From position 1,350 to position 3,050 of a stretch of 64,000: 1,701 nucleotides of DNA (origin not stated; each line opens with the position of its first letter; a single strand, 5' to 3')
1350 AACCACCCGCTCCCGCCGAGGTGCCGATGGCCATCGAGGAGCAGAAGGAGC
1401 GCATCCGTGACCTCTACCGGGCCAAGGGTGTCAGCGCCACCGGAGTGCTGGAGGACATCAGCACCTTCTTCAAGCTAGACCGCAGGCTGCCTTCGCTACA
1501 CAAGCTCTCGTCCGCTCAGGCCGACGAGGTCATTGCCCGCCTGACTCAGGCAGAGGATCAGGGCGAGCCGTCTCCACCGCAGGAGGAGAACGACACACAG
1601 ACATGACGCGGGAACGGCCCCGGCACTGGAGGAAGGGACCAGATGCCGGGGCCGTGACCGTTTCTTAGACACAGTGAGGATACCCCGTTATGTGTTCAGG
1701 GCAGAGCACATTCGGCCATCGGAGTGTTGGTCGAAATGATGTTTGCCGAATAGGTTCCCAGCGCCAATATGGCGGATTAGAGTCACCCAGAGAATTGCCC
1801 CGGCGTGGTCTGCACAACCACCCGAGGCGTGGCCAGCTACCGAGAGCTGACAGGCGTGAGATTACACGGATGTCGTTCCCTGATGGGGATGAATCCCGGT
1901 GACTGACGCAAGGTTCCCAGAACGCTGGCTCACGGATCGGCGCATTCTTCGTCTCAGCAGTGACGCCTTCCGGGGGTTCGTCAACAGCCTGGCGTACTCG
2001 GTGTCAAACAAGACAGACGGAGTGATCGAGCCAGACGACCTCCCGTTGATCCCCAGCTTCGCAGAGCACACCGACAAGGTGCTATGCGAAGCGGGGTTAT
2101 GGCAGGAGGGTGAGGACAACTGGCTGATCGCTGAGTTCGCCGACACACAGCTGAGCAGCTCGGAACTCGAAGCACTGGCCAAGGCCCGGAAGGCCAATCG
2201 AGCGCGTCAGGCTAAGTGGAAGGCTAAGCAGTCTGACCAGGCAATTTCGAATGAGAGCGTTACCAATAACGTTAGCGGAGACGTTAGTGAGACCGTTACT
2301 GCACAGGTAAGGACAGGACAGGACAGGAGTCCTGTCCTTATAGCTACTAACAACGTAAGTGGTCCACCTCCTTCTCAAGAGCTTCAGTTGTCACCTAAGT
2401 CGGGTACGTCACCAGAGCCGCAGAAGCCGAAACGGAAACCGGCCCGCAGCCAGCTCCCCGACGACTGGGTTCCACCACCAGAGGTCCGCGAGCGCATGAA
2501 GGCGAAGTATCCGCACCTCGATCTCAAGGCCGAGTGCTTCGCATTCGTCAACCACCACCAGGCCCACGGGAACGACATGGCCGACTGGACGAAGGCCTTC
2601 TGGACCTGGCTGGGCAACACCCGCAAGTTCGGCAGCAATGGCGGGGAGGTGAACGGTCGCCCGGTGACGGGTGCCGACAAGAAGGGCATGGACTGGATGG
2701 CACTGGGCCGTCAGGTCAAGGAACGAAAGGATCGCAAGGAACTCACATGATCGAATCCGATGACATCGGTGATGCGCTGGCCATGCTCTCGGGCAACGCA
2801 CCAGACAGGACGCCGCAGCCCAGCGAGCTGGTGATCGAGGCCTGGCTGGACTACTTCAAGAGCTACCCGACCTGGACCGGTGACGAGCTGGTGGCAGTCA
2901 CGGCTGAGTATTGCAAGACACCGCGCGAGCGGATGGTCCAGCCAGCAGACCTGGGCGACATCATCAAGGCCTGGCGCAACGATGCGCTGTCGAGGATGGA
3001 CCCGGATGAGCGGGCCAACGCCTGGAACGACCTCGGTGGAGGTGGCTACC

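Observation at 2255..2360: Iteron cluster, GGACA triplet and 19-bp palindrome embedded in the coding sequence of a putative replication initiator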

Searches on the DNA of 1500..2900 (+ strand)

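Call 5: search_dna_similar(query=window:1600-2800:+, collection=phages, mode=distant, max_rows=30)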
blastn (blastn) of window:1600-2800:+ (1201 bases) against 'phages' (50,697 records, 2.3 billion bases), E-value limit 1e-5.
No match.

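Call 36: search_rna_families(source=window, start=1500, end=2900, threshold=evalue, max_evalue=1)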
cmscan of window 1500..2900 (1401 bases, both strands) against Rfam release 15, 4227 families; matches with E-value up to 1: 2.
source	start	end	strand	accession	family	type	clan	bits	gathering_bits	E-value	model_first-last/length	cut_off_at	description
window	2498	2546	-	RF04076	mir-H11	Gene; miRNA;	-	21.1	70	0.88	1-72/72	no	mir-H11 microRNA precursor family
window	2315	2384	-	RF01867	CC2171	Gene; sRNA;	-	16.1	75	0.97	1-159/159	no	caulobacter sRNA CC2171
